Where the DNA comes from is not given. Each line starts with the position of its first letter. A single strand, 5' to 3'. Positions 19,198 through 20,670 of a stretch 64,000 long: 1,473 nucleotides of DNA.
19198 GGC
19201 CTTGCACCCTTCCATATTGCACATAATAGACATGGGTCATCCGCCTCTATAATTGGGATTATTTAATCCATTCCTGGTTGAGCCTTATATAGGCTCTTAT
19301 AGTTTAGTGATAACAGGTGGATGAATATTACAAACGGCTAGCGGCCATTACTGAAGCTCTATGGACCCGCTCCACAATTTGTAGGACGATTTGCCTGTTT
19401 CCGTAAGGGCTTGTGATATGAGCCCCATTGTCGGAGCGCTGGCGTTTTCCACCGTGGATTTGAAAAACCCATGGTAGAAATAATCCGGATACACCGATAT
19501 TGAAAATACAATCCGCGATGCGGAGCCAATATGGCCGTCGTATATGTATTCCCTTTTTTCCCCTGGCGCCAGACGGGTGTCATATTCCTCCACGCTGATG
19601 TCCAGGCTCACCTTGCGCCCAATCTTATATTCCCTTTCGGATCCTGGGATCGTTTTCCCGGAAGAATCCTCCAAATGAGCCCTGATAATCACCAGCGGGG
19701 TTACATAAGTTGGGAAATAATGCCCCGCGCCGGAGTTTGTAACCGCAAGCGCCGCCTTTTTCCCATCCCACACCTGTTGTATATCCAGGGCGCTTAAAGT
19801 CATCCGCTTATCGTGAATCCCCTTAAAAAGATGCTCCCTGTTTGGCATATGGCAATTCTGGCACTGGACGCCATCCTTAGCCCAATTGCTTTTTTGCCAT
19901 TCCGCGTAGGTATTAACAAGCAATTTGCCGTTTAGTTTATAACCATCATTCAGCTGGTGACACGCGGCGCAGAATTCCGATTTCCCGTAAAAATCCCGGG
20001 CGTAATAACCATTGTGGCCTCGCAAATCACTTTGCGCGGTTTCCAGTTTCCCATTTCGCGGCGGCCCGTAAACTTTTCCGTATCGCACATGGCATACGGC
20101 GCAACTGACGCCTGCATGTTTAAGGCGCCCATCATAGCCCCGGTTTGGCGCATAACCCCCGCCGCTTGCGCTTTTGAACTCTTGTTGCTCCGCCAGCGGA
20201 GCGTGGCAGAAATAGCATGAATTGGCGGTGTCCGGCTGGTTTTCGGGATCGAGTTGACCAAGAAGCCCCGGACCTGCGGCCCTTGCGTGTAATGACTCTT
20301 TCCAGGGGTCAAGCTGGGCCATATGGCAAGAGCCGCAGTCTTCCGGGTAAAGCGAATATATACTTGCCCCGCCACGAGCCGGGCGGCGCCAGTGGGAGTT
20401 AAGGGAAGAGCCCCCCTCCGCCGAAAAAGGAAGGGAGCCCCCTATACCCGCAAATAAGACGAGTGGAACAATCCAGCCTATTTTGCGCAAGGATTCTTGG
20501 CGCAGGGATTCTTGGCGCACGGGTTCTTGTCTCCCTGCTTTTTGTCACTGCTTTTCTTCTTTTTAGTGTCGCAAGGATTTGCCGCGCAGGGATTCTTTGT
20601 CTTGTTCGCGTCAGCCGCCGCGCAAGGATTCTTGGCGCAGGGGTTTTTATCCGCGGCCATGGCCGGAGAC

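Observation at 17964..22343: Candidate undescribed periplasmic thiol/oxidant-defence system: ECF-ZAS, NPC-repeat proteins, two cytochromes c, Trx and CcdA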

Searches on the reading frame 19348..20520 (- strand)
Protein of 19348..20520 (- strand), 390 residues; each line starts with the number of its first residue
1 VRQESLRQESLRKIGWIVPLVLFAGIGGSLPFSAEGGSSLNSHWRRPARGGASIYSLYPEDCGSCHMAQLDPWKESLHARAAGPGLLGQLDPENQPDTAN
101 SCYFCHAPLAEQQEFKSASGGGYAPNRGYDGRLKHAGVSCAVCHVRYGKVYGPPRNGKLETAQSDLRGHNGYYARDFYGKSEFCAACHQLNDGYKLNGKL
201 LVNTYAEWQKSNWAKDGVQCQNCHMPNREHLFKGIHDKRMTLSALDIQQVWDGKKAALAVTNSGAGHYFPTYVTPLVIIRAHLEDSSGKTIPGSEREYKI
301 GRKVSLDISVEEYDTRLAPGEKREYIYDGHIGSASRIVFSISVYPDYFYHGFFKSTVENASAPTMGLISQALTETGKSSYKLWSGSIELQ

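Call 3: search_protein_families(library=pfam, proteins=[window:19348-20520:-], max_evalue=0.1)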
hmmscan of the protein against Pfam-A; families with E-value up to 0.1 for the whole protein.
window:19348-20520:- (390 aa): 7 families
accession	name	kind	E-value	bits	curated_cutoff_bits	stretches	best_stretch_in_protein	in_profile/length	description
PF22113.1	Mtrc-MtrF_II-IV_dom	-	5.2e-10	39.6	30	2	55-145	77-164/176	Outer membrane cytochrome MtrC/MtrF-like, domains II/IV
PF13435.11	Cytochrome_C554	-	2e-06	29.1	20.8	1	62-144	2-83/84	Cytochrome c554 and c-prime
PF14537.11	Cytochrom_c3_2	-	0.00048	21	25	1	135-226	4-66/79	Cytochrome c3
PF00130.28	C1_1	-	0.00053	20.2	26.5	0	176-225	6-36/53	Phorbol esters/diacylglycerol binding domain (C1 domain)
PF14522.11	Cytochrome_C7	-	0.0025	18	24.8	0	134-224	10-66/67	Cytochrome c7 and related cytochrome c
PF02335.20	Cytochrom_C552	-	0.0052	16.2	24.1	1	205-239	232-266/438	Cytochrome c552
PF03264.19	Cytochrom_NNT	-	0.025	14.8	24.1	1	179-228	34-76/174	NapC/NirT cytochrome c family, N-terminal region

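Call 4: search_protein_families(library=ncbifam, proteins=[window:19348-20520:-], max_evalue=0.1)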
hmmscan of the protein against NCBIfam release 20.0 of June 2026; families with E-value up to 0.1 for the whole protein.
window:19348-20520:- (390 aa): 9 families
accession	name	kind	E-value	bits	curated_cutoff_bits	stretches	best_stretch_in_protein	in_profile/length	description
NF040886.1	cyt_C_like_Sec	equivalog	6.9e-15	54.6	250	1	60-325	46-342/423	multiheme c-type cytochrome (seleno)protein ExtKL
NF041198.1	UshA_like_PCGU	equivalog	2.2e-08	33.2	275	2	60-145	409-480/519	UshA-like (seleno)protein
TIGR03507.1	decahem_SO1788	subfamily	1.7e-06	26.8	209.3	1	60-151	577-666/672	OmcA/MtrC family decaheme c-type cytochrome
TIGR03153.1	cytochr_NrfH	equivalog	0.00025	21.1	134.2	1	179-231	26-65/138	cytochrome c nitrite reductase small subunit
NF008339.0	PRK11125.1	equivalog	0.0045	15.7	595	1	137-229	213-298/487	ammonia-forming cytochrome c nitrite reductase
TIGR03152.1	cyto_c552_HCOOH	exception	0.0067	15.2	692.5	1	132-228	164-255/441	ammonia-forming nitrite reductase cytochrome c552 subunit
NF043010.1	Cyt554_Nsmonas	equivalog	0.013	14.9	400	0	61-190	33-163/238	cytochrome c-550 CycA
TIGR03508.1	decahem_SO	subfamily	0.013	14.9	192.2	1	182-237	3-54/258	DmsE family decaheme c-type cytochrome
NF033196.2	c_type_nonphoto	exception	0.09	12.9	70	0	216-230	26-40/98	c-type cytochrome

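Call 33: search_solved_structures(query=A2, max_evalue=1, show_alignments=1)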
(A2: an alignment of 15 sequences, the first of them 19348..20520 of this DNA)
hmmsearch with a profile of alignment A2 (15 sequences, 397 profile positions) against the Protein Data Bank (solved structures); distinct sequences matched with E-value up to 1: 28.
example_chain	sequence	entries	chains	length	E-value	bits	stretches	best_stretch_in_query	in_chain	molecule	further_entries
9wt8_A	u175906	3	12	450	5.9e-17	64.7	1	39-333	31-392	Cytochrome c,Multiheme cytochrome c selenoprotein (MccSep)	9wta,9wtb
9wt9_A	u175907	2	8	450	6.2e-17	64.7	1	39-333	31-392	Cytochrome c,Multiheme cytochrome c selenoprotein mutant (MccSep U325A) | Cytochrome c,Multiheme cytochrome c selenoprotein (MccSep)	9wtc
5ze8_A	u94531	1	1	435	6.9e-13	51.4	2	60-150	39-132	cytochrome c552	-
3sxq_A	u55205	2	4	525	1.5e-06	30.5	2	102-232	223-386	Eight-heme nitrite reductase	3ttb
2ot4_A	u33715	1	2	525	3.2e-06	29.4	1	105-232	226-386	Eight-heme nitrite reductase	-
2zo5_A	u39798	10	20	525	3.5e-06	29.3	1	105-232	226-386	Eight-heme nitrite reductase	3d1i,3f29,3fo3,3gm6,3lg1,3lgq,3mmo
4q4u_A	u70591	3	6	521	4.5e-06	28.9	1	105-232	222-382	Eight-heme nitrite reductase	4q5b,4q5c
3owm_A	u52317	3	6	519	5.2e-06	28.7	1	105-232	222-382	Eight-heme nitrite reductase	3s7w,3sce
3uu9_A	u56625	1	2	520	5.2e-06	28.7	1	105-232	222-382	Eight-heme nitrite reductase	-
3rkh_A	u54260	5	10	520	5.2e-06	28.7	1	105-232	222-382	Eight-heme nitrite reductase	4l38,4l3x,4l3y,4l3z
4q0t_A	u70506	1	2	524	5.7e-06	28.6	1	105-232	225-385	Eight-heme nitrite reductase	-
4rkm_A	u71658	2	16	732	3.2e-05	26.1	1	59-86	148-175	MccA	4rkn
1bvb_A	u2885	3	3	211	0.00051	22.2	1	65-194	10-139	CYTOCHROME C-554 | CYTOCHROME C554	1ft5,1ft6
8rv0_Y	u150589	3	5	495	0.0022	20.1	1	104-234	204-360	Octaheme cytochrome c nitrite reductase | Octaheme nitrite c cytochrome c reductase | Octaheme nitrite reductase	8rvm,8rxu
6v0a_A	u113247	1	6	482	0.0022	20.1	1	104-224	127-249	Nitrite reductase (cytochrome; ammonia-forming)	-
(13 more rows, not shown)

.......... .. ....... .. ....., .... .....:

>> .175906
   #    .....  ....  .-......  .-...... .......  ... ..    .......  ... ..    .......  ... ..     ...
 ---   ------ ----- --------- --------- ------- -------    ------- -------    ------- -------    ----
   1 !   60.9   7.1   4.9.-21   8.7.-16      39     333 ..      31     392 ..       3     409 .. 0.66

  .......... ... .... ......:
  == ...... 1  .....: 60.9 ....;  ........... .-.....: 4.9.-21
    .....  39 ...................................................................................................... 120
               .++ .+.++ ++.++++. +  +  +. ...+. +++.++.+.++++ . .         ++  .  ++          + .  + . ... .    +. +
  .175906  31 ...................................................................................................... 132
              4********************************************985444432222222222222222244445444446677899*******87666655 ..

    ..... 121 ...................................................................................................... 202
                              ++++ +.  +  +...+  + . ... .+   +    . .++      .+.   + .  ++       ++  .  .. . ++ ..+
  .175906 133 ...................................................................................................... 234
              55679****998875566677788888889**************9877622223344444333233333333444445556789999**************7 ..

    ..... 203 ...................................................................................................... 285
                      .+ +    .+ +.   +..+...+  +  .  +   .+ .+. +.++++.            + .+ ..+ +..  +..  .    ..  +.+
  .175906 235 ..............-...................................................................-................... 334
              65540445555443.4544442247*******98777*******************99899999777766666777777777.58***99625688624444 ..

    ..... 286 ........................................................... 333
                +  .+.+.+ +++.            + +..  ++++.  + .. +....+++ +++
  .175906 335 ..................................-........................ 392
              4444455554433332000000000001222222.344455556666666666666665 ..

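Call 46: predict_structure(alignment_id=A2)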
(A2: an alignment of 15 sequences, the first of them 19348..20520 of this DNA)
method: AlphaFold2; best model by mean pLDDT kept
length: 390 residues; sequences in the alignment: 15
mean_pLDDT: 55.1   pTM: 0.51
mean pLDDT of the five models: 55.1, 54.2, 52.4, 52.0, 50.8
residues with pLDDT >= 90: 48; 70-90: 62; 50-70: 89; < 50: 191
segments of 3 or more residues with pLDDT < 50: 1-4, 28-69, 79-92, 95-109, 131-209, 211-231, 303-312
pLDDT, mean of each block of 10 residues (from residue 1): 50 58 55 32 26 30 40 52 33 48 44 56 55 36 32 36 31 36 30 30 42 41 36 59 85 90 64 71 95 90 45 62 88 92 77 71 68 73 92
secondary structure, 60 per line:
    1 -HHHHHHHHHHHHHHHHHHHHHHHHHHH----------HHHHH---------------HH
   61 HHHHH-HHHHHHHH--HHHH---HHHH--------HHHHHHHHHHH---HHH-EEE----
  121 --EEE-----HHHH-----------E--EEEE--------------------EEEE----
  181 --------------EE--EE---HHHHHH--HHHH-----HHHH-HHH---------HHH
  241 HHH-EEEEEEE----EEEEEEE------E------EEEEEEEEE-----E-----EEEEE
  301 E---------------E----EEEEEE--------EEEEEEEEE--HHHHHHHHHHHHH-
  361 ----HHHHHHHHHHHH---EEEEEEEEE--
elements in order: H2-28 H39-43 H59-65 H67-74 H77-80 H84-87 H96-106 E114-116 E123-125 H131-134 E149-152 E173-176 H204-209 H212-215 H221-224 H238-243 E245-251 E256-262 E276-284 E296-301 E322-327 E336-344 H347-359 H365-376 E380-388
